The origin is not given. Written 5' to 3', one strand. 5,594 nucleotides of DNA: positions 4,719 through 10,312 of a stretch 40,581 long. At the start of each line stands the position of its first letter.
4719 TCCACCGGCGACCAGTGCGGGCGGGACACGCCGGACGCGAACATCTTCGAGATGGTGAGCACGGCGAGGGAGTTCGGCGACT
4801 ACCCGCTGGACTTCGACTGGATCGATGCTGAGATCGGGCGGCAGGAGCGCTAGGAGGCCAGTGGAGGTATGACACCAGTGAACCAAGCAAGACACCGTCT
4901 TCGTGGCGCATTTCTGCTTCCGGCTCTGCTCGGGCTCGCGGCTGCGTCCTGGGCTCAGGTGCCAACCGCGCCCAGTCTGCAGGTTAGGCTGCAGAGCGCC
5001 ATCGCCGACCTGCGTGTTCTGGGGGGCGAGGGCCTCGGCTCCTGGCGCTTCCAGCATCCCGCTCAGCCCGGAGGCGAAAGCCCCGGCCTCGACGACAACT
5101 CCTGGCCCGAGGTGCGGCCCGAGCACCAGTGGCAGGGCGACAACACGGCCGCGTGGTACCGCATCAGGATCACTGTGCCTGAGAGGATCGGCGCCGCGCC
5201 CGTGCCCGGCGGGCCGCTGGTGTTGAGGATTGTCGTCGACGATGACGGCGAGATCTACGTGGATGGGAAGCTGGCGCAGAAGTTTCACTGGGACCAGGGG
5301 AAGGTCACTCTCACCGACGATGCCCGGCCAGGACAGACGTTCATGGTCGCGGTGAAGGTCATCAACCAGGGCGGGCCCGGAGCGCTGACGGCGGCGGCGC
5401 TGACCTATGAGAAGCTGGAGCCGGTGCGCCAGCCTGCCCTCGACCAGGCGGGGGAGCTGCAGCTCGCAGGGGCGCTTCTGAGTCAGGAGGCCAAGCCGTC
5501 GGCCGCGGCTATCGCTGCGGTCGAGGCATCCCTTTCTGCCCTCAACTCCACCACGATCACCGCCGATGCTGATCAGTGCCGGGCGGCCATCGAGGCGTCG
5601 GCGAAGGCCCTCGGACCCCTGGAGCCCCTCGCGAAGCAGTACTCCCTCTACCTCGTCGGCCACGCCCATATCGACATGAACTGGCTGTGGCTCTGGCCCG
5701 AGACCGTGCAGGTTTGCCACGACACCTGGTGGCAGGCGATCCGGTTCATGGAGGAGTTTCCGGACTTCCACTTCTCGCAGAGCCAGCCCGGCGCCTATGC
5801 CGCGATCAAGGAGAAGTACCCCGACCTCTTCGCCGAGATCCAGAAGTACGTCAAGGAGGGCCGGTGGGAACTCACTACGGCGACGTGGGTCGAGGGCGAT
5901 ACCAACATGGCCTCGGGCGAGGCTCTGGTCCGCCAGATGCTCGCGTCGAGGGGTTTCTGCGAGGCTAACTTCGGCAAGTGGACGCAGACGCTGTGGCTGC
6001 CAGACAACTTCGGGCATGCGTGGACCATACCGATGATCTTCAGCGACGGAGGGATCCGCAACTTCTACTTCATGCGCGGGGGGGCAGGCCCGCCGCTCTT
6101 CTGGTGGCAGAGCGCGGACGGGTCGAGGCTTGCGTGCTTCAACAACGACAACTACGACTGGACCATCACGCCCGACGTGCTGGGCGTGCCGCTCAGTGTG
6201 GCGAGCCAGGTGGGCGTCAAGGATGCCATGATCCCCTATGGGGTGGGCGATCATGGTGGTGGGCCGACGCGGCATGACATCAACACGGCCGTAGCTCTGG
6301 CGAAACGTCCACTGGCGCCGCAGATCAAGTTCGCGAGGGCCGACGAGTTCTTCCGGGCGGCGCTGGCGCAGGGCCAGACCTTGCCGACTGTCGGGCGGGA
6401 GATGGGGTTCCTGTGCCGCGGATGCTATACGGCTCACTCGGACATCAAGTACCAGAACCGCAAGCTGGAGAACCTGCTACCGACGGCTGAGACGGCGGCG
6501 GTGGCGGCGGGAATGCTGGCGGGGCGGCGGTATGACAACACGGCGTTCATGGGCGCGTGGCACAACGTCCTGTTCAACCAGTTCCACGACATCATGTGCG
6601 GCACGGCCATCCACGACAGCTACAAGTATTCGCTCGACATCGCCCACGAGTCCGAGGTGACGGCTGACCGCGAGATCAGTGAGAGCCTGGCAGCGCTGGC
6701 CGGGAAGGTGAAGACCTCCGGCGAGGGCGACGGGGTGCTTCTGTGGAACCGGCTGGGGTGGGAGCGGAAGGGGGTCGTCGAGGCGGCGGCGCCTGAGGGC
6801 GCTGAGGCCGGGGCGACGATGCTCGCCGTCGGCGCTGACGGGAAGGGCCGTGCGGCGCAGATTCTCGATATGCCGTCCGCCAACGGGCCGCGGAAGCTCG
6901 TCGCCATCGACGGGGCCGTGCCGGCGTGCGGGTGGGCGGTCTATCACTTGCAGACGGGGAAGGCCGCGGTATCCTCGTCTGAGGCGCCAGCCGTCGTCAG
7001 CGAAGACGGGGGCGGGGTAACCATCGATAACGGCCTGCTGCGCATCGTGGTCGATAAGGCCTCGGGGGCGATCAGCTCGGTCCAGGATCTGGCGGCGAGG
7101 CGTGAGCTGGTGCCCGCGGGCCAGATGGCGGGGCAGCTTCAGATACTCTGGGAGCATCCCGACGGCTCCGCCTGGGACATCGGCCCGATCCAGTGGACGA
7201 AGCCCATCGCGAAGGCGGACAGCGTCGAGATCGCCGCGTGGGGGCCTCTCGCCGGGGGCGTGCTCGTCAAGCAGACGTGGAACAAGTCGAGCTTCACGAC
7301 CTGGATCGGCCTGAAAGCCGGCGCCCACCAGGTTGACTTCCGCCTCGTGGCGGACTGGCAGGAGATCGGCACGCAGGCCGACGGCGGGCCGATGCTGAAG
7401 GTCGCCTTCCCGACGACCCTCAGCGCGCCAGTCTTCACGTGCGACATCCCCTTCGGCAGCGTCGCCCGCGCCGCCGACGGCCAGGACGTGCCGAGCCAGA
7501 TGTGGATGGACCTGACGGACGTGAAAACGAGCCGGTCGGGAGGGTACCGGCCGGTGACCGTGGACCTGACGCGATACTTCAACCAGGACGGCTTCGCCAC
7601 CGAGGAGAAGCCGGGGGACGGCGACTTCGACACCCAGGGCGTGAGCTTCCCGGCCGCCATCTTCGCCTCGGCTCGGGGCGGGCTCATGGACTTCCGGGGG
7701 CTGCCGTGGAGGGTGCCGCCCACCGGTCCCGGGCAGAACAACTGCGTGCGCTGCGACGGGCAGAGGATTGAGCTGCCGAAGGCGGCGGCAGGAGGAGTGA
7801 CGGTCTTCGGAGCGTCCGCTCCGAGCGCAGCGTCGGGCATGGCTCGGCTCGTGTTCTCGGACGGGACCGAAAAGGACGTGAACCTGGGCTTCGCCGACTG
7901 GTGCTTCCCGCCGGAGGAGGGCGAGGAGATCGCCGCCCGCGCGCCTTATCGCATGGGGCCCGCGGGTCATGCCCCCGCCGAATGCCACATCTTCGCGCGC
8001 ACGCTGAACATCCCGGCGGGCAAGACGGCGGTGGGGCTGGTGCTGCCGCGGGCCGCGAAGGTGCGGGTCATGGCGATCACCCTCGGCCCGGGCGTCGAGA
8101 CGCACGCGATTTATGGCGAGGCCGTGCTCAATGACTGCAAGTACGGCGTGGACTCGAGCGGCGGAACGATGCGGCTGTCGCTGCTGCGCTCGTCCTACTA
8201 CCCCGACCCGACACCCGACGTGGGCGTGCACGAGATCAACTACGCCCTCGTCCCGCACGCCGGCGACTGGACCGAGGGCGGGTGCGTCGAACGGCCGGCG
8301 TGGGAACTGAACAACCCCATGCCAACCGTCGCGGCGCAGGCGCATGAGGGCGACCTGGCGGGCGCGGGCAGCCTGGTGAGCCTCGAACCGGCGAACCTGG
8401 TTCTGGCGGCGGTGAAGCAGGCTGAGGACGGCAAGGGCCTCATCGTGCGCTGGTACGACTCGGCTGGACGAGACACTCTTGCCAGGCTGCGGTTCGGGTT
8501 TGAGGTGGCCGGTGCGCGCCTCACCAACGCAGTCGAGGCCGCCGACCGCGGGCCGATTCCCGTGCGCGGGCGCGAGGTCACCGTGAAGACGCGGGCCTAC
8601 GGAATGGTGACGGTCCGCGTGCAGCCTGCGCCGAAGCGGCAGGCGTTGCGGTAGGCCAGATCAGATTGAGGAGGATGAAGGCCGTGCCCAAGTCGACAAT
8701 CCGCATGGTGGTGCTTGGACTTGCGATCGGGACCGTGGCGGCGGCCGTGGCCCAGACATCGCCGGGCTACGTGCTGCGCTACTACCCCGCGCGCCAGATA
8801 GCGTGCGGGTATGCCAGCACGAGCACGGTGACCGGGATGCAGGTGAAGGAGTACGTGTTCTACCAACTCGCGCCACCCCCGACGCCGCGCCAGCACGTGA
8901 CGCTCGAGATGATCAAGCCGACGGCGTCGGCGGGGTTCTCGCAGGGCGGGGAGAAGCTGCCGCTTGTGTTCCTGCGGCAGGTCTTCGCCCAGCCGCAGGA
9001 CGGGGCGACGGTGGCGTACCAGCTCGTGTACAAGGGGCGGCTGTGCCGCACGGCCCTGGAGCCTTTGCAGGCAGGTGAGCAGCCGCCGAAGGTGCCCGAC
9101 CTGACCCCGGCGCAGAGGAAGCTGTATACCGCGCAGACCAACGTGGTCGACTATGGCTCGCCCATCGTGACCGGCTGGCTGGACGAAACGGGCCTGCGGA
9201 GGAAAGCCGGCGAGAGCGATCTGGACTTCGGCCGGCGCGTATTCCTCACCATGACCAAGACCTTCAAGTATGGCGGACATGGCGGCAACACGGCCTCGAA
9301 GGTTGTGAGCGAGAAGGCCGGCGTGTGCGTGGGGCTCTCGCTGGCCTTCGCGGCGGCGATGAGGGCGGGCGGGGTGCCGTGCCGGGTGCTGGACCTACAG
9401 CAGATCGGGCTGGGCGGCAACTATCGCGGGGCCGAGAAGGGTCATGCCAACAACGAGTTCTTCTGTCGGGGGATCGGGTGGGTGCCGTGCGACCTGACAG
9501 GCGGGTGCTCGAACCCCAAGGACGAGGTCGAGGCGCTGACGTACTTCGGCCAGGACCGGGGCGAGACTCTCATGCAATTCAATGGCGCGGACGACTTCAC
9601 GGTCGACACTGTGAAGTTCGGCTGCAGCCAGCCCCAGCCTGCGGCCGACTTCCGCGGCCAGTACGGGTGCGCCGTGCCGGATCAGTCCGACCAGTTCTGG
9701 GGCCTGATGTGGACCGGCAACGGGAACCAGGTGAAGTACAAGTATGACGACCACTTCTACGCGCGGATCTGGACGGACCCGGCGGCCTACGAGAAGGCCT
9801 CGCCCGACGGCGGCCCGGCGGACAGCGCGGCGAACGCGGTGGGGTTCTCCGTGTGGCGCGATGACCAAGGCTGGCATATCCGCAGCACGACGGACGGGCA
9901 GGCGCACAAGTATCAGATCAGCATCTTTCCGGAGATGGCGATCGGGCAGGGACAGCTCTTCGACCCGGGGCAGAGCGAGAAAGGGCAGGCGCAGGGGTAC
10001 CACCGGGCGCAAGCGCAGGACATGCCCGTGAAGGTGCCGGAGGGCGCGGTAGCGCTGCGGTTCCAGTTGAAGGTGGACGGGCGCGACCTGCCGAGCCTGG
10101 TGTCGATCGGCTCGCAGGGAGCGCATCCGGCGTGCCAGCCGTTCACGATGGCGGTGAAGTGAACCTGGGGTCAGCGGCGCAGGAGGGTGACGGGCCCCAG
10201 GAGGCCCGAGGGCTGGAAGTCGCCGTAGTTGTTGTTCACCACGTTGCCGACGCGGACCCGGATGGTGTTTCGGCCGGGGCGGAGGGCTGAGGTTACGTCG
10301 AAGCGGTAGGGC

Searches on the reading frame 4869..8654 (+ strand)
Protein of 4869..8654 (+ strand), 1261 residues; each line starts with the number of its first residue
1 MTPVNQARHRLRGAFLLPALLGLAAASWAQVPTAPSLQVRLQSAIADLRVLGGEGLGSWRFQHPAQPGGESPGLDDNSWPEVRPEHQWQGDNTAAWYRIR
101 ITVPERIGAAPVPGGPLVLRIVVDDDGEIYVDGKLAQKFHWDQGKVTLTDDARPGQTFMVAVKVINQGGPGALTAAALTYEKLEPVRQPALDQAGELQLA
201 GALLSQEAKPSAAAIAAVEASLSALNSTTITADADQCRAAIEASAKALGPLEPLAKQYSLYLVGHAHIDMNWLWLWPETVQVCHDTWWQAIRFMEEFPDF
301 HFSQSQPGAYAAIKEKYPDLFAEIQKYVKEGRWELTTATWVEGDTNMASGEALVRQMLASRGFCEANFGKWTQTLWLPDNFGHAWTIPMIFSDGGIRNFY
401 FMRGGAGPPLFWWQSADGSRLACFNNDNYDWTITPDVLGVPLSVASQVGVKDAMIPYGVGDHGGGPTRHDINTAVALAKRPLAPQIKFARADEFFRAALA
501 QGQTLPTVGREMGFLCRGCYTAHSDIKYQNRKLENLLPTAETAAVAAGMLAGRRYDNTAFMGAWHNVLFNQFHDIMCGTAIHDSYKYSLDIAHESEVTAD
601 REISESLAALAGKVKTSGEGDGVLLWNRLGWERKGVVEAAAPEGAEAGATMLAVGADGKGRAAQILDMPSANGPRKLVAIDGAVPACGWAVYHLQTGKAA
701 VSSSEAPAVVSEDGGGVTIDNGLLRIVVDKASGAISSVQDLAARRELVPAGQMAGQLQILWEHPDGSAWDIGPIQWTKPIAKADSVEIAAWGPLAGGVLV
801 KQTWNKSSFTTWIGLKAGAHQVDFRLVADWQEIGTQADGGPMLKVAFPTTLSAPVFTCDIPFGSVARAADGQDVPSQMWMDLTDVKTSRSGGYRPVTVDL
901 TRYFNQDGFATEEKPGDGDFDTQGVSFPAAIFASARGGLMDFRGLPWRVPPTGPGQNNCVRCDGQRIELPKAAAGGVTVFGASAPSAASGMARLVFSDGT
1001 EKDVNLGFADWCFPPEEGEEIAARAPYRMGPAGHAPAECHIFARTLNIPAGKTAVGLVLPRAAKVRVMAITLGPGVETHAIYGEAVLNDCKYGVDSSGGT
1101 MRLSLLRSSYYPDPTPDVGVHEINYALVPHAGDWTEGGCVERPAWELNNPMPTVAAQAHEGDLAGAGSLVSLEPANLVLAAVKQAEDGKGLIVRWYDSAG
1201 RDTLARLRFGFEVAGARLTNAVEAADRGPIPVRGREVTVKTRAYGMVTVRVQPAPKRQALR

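Call 70: search_protein_families(library=pfam, proteins=[window:4869-8654:+], max_evalue=0.00001)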
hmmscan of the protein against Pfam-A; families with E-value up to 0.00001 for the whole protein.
window:4869-8654:+ (1261 aa): 4 families
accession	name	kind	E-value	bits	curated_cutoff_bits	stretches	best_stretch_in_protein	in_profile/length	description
PF01074.27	Glyco_hydro_38N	-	1.3e-56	192.4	25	1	260-504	2-265/270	Glycosyl hydrolases family 38 N-terminal domain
PF07748.19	Glyco_hydro_38C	-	1.6e-32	113.9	25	2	719-886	1-171/206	Glycosyl hydrolases family 38 C-terminal domain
PF09261.16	Alpha-mann_mid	-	1.3e-15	57.7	31.1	1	517-610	4-96/96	Alpha mannosidase middle domain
PF17677.7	Glyco_hydro38C2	-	8e-10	39.1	22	1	1176-1248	1-71/72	Glycosyl hydrolases family 38 C-terminal beta sandwich domain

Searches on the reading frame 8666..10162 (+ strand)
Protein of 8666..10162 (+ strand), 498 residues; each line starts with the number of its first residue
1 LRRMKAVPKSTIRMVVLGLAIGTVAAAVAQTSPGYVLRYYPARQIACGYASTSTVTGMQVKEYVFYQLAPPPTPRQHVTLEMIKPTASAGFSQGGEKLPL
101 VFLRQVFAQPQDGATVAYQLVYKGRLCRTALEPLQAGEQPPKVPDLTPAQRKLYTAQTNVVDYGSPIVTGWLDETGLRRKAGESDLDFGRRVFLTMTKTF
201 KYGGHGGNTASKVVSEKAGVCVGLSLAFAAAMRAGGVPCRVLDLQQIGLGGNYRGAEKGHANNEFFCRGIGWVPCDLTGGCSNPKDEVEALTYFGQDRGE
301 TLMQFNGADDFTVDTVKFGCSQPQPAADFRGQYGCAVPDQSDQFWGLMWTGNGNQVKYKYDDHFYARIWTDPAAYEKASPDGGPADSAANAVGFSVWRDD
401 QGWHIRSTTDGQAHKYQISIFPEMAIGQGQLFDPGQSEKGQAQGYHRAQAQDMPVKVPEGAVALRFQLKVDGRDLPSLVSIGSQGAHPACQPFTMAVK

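Call 70: search_protein_families(library=pfam, proteins=[window:8666-10162:+], max_evalue=0.00001)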
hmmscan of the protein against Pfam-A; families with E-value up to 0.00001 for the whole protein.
window:8666-10162:+ (498 aa): 1 family
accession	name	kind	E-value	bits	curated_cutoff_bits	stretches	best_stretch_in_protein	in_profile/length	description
PF01841.26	Transglut_core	-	5.3e-11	43.2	23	1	183-276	12-107/108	Transglutaminase-like superfamily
